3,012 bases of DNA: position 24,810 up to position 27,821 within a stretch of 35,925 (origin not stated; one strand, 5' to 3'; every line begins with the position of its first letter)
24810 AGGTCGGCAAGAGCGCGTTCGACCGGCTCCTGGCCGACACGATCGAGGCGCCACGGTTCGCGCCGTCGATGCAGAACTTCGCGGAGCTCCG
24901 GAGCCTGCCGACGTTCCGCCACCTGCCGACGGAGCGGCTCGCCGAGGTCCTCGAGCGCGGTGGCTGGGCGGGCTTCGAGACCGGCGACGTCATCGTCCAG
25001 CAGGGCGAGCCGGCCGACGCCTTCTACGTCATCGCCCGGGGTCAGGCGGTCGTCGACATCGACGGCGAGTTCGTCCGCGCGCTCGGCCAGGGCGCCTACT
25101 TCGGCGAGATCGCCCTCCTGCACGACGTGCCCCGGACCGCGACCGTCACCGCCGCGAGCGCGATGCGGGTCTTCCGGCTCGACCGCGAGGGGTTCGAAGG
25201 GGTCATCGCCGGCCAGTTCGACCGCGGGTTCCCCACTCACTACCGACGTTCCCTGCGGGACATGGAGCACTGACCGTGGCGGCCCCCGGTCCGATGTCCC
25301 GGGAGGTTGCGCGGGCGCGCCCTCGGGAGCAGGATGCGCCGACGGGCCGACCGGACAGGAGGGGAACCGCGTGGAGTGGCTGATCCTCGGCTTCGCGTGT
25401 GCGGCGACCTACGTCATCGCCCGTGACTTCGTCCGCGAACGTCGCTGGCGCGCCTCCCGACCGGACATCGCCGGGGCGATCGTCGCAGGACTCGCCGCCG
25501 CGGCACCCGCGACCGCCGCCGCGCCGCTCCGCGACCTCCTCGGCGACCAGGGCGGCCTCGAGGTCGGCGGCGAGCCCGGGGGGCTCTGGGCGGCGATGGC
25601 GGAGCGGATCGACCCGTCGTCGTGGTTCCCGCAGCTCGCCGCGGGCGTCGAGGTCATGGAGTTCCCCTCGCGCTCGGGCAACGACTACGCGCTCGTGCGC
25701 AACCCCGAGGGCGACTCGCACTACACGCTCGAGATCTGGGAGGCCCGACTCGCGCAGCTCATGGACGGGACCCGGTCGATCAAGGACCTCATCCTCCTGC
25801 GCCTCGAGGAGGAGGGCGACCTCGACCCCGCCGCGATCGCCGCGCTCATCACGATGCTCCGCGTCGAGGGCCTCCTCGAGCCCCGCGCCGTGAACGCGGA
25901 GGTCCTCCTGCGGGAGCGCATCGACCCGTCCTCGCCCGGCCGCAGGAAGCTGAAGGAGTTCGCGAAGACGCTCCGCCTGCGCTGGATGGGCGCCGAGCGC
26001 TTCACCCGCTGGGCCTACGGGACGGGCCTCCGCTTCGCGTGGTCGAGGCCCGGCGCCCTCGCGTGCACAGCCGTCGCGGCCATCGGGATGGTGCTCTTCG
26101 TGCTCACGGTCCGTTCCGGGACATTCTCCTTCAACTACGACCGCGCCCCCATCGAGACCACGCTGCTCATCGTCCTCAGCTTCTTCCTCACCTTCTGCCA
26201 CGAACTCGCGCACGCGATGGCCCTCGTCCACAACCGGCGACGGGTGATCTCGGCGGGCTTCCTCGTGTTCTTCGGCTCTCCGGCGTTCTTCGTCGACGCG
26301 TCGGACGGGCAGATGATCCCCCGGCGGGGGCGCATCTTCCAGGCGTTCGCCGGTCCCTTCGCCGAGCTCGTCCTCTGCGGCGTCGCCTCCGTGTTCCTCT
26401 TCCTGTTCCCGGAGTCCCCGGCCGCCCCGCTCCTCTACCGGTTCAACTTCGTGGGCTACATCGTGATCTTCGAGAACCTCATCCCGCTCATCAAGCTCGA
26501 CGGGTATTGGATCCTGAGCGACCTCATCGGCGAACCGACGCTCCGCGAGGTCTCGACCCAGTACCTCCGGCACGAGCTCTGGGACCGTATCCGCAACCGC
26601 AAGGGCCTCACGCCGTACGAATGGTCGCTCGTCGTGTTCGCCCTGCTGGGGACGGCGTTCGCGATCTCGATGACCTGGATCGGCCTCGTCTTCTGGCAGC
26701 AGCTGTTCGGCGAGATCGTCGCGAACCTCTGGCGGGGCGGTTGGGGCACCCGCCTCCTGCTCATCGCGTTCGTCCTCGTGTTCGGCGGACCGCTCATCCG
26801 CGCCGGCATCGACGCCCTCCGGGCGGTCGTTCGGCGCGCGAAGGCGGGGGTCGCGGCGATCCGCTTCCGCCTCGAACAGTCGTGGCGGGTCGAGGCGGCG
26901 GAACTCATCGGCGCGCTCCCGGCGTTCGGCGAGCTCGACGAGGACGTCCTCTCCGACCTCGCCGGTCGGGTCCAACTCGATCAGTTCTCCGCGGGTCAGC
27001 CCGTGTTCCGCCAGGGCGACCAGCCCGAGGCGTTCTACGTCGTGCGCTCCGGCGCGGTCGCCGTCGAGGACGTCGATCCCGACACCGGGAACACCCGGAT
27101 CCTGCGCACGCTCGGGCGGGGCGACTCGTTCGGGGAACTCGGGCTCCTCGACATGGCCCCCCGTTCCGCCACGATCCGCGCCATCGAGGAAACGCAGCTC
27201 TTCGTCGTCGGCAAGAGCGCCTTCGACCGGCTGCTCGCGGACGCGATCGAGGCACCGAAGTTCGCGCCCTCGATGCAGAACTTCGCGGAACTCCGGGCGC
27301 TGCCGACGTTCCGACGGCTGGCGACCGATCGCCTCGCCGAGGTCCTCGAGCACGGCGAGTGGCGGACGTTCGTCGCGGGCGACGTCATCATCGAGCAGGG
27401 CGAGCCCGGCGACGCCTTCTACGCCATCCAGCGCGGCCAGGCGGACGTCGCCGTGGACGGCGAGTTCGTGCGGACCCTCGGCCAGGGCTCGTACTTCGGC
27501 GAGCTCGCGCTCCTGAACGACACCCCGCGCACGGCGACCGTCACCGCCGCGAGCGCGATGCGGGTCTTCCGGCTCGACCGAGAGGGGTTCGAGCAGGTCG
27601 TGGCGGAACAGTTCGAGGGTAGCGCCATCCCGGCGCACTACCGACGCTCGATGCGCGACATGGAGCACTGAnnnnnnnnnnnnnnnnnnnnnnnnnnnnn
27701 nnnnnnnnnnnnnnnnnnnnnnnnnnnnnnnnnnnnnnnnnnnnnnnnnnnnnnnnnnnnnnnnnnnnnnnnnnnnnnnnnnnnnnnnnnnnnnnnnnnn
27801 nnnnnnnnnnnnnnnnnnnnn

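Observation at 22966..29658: A 6.7-kb cyclic-nucleotide-centred island splits the conserved rimM-trmD pair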

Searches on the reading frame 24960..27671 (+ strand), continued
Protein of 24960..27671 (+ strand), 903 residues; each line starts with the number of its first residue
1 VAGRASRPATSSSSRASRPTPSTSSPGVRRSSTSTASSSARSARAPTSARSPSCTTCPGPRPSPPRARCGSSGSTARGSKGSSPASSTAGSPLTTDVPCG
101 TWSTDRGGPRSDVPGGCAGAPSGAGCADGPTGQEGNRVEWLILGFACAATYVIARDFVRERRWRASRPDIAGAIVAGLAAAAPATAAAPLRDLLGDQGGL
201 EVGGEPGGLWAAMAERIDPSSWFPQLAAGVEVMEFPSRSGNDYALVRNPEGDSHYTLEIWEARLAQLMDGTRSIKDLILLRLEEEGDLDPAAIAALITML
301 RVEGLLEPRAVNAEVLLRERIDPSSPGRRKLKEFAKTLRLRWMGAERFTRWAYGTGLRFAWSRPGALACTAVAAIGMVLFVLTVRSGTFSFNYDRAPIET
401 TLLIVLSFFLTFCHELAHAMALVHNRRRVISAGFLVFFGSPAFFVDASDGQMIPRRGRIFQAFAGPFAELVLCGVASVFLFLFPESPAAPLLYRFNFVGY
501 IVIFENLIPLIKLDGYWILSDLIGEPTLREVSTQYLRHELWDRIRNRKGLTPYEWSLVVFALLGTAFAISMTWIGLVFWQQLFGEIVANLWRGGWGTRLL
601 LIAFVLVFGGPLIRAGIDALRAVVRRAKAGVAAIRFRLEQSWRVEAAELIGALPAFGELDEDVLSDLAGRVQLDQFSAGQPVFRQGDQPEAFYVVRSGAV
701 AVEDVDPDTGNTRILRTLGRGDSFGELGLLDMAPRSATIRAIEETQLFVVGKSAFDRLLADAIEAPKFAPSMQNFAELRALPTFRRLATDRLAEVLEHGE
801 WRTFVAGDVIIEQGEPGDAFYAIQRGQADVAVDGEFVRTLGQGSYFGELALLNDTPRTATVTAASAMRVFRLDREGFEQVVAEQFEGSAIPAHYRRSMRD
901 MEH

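Call 82: search_protein_families(library=pfam, proteins=[L032:13555-17250:-, L020:1085-4711:+, L020:4769-6166:-, L050:21224-23272:+, L050:13505-13930:+, L013:11601-12563:+, L013:11109-11615:-, L050:9953-13285:+], max_evalue=0.001)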
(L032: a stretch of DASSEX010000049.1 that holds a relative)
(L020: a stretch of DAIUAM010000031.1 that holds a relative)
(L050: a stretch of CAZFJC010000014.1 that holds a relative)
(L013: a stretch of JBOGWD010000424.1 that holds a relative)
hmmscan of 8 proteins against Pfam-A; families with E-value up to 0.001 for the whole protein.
L032:13555-17250:- (1232 aa): 12 families
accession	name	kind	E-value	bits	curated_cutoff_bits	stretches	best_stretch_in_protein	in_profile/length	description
PF13424.12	TPR_12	-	2e-26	92.4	30.1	3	1072-1141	2-73/77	Tetratricopeptide repeat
PF00211.25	Guanylate_cyc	-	9.5e-24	84.4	21.9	2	255-422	4-175/183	Adenylate and Guanylate cyclase catalytic domain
PF13191.12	AAA_16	-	1.5e-17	65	32.6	1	446-625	1-161/167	AAA ATPase domain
PF07719.23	TPR_2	-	6.2e-17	60.7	27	0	1077-1101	5-29/34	Tetratricopeptide repeat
PF00515.34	TPR_1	-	2.7e-15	55.9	27.8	1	1073-1101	1-29/34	Tetratricopeptide repeat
PF13374.12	TPR_10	-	9e-14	51.4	27.5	1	1077-1106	6-35/42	Tetratricopeptide repeat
PF13176.12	TPR_7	-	7.2e-11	41.7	27.9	0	1078-1101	4-29/36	Tetratricopeptide repeat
PF13432.12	TPR_16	-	1.9e-06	28.6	32.7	1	1080-1143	4-61/65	Tetratricopeptide repeat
PF13181.12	TPR_8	-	4.2e-06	26.9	25.7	0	1077-1100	5-28/34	Tetratricopeptide repeat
PF13414.12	TPR_11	-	8.8e-05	22.6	26.8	0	1080-1101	1-22/42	TPR repeat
PF14938.12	SNAP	-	0.00068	19.6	25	0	954-1099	34-181/282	Soluble NSF attachment protein, SNAP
PF07728.20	AAA_5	-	0.00093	19.6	22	0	474-502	4-32/139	AAA domain (dynein-related subfamily)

L020:1085-4711:+ (1209 aa): 10 families
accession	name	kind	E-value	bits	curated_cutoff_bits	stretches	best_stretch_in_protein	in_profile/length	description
PF00211.25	Guanylate_cyc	-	3.8e-23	82.5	21.9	1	102-268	8-176/183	Adenylate and Guanylate cyclase catalytic domain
PF13191.12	AAA_16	-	4.6e-21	76.5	32.6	1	293-469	1-158/167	AAA ATPase domain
PF13240.11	Zn_Ribbon_1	-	4.6e-13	48.9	25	2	29-50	2-23/23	zinc-ribbon domain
PF12773.13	DZR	-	1.8e-11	44.5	27.3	1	29-72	1-45/45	Double zinc ribbon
PF13248.11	Zn_ribbon_3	-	1.2e-09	37.7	27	1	52-73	3-24/26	zinc-ribbon domain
PF24463.1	DUF7577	-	1.4e-09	37.8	28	1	52-72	3-23/27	Domain of unknown function (DUF7577)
PF14559.12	TPR_19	-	4.7e-06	27.3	25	0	771-843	5-68/68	Tetratricopeptide repeat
PF13424.12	TPR_12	-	5.1e-05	23.8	30.1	0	879-948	5-76/77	Tetratricopeptide repeat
PF13181.12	TPR_8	-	0.00019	21.8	25.7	0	878-910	2-34/34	Tetratricopeptide repeat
PF13176.12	TPR_7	-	0.001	19.5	27.9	0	919-953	1-35/36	Tetratricopeptide repeat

L020:4769-6166:- (466 aa): 2 families
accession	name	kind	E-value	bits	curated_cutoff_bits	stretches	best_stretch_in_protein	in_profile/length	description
PF00211.25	Guanylate_cyc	-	2.7e-10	40.6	21.9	1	309-452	10-172/183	Adenylate and Guanylate cyclase catalytic domain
PF16701.10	Ad_Cy_reg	-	5.6e-10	39.8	28.6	1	105-267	16-175/186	Adenylate cyclase regulatory domain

L050:21224-23272:+ (683 aa): 3 families
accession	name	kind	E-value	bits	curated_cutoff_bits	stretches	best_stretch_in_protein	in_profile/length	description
PF00211.25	Guanylate_cyc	-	2.2e-29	102.8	21.9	1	82-257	7-181/183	Adenylate and Guanylate cyclase catalytic domain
PF13191.12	AAA_16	-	6.9e-25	88.9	32.6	1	275-457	1-166/167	AAA ATPase domain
PF13401.12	AAA_22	-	0.00069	20.4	27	0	298-374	5-80/130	AAA domain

L050:13505-13930:+ (142 aa): 0 families

L013:11601-12563:+ (321 aa): 5 families
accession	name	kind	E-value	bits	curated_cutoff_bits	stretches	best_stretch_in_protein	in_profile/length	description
PF13365.12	Trypsin_2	-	3.1e-27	96.5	27.6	1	47-181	1-144/144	Trypsin-like peptidase domain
PF13180.12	PDZ_2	-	1.2e-13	51.6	27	1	239-309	10-80/80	PDZ domain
PF17820.7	PDZ_6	-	4.8e-11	42.7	27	1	245-298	2-54/54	PDZ domain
PF00595.29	PDZ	-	6.8e-08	33.2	23.2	1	240-296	24-80/81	PDZ domain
PF00089.32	Trypsin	-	0.00024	21.4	20.6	1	48-184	28-197/220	Trypsin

L013:11109-11615:- (169 aa): 1 family
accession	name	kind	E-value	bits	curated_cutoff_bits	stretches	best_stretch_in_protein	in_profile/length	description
PF01638.23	HxlR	-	1.3e-20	73.5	20.8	1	40-122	2-84/91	HxlR-like helix-turn-helix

L050:9953-13285:+ (1111 aa): 1 family
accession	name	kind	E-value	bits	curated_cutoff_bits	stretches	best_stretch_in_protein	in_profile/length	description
PF00027.35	cNMP_binding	-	1.4e-52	176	27.5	2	876-959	5-88/89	Cyclic nucleotide-binding domain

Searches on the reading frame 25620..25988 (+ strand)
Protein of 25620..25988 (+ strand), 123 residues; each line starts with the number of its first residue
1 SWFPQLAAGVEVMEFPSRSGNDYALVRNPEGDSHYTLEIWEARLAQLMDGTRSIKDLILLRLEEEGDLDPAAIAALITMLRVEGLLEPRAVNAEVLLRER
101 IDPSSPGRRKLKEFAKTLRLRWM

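Call 45: search_protein_families(library=pfam, alignment_id=A2, max_evalue=10)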
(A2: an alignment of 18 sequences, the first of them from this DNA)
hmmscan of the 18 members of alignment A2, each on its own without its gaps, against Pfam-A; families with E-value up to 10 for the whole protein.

A. member 1, seq(123 aa): 1 family
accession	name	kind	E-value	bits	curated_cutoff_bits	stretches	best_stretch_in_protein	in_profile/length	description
PF19283.4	APEH_N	-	0.0013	18.4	23.1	1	3-42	75-113/274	Acylamino-acid-releasing enzyme, N-terminal domain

B. families by the number of members that match (of 18 scanned): 11 families
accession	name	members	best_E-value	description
PF21782.3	PKMT_2nd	9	0.013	PKMT, C-terminal winged helix domain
PF21475.2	PaaA-like_N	6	0.0065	PaaA-like, N-terminal domain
PF05402.18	PqqD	3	0.0059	Coenzyme PQQ synthesis protein D (PqqD)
PF19283.4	APEH_N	2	0.0013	Acylamino-acid-releasing enzyme, N-terminal domain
PF19790.4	DUF6274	1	0.051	Family of unknown function (DUF6274)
PF03965.22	Penicillinase_R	1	0.098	Penicillinase repressor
PF10076.14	Phage_Mu_Gp48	1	0.13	Bacteriophage Mu-like, Gp48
PF05331.17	DUF742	1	0.13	Protein of unknown function (DUF742)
PF17164.10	DUF5122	1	0.15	Domain of unknown function (DUF5122) beta-propeller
PF16045.11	LisH_2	1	0.18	LisH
PF04963.19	Sigma54_CBD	1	0.24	Sigma-54 factor, core binding domain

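Call 48: predict_structure(alignment_id=A2)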
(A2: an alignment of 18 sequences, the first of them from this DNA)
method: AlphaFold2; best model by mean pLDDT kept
length: 123 residues; sequences in the alignment: 18
mean_pLDDT: 79.6   pTM: 0.63
mean pLDDT of the five models: 79.6, 79.0, 77.5, 76.7, 76.0
residues with pLDDT >= 90: 45; 70-90: 43; 50-70: 30; < 50: 5
segments of 3 or more residues with pLDDT < 50: 119-123
pLDDT, mean of each block of 10 residues (from residue 1): 89 88 90 88 93 89 78 89 84 60 60 59 37
secondary structure, 60 per line:
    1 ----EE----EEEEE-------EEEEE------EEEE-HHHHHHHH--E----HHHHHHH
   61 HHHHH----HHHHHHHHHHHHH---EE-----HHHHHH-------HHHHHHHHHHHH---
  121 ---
elements in order: E11-15 E23-27 E34-37 H39-46 H54-65 H70-82 H93-98 H106-117

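Call 52: fold_search(model_id=the predicted structure, library=pdb)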
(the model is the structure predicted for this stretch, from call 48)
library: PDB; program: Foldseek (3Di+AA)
matches with E <= 10: 367; with E <= 0.001: 0
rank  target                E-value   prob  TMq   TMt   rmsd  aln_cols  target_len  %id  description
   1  5v1u_B                3.6e-03  1.00  0.49  0.67   3.9        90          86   12  TbiB1 in Complex with the TbiA(beta) Leader Peptide (released 2018-09-05)
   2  4v1v_B                5.5e-03  1.00  0.47  0.09   3.2        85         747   14  Heterocyclase in complex with substrate and Cofactor (released 2015-01-14)
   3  6jx3_B                5.9e-03  1.00  0.51  0.69   3.4        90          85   20  Lasso peptide synthetase B1 complexed with the leader peptide (released 2019-06-26)
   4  5v1v_A                5.9e-03  1.00  0.51  0.67   3.6        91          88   13  TbiB1 in Complex with the TbiA(alpha) Leader Peptide (released 2018-09-05)
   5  4v1t_B                6.3e-03  1.00  0.48  0.09   3.2        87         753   14  Heterocyclase in complex with substrate and Cofactor (released 2015-01-14)
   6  4v1v_A                1.0e-02  1.00  0.48  0.09   3.2        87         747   14  Heterocyclase in complex with substrate and Cofactor (released 2015-01-14)
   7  5v1u_A                1.2e-02  1.00  0.49  0.69   3.6        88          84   12  TbiB1 in Complex with the TbiA(beta) Leader Peptide (released 2018-09-05)
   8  4bs9                  2.2e-02  1.00  0.49  0.10   3.1        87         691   11  Structure of the heterocyclase TruD (released 2013-11-06)
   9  5v1u_C                2.8e-02  1.00  0.51  0.70   3.8        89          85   12  TbiB1 in Complex with the TbiA(beta) Leader Peptide (released 2018-09-05)
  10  8vpo                  6.4e-02  0.99  0.53  0.17   4.9        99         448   12  X-Ray Crystal Structure of TigE from Paramaledivibacter caminithermalis (released 2024-02-07)
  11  8fm9_A                6.4e-02  0.87  0.30  0.15   5.2        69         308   17  Nodavirus RNA replication proto-crown, detergent-solubliized C12 multimer (released 2023-02-01)
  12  5v1u_D                9.9e-02  0.99  0.49  0.69   3.7        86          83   12  TbiB1 in Complex with the TbiA(beta) Leader Peptide (released 2018-09-05)
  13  8i9p_Ce               1.6e-01  0.23  0.25  0.17  16.2       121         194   12  Cryo-EM structure of a Chaetomium thermophilum pre-60S ribosomal subunit - State Mak16 (released 2023-05-17)
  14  8fma_A                2.0e-01  0.72  0.29  0.14   5.3        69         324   17  Nodavirus RNA replication proto-crown, detergent-solubliized C11 multimer (released 2023-02-01)
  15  5dpl_B                3.2e-01  0.97  0.44  0.11   2.9        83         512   19  The structure of PKMT2 from Rickettsia typhi in complex with AdoHcy (released 2016-08-10)
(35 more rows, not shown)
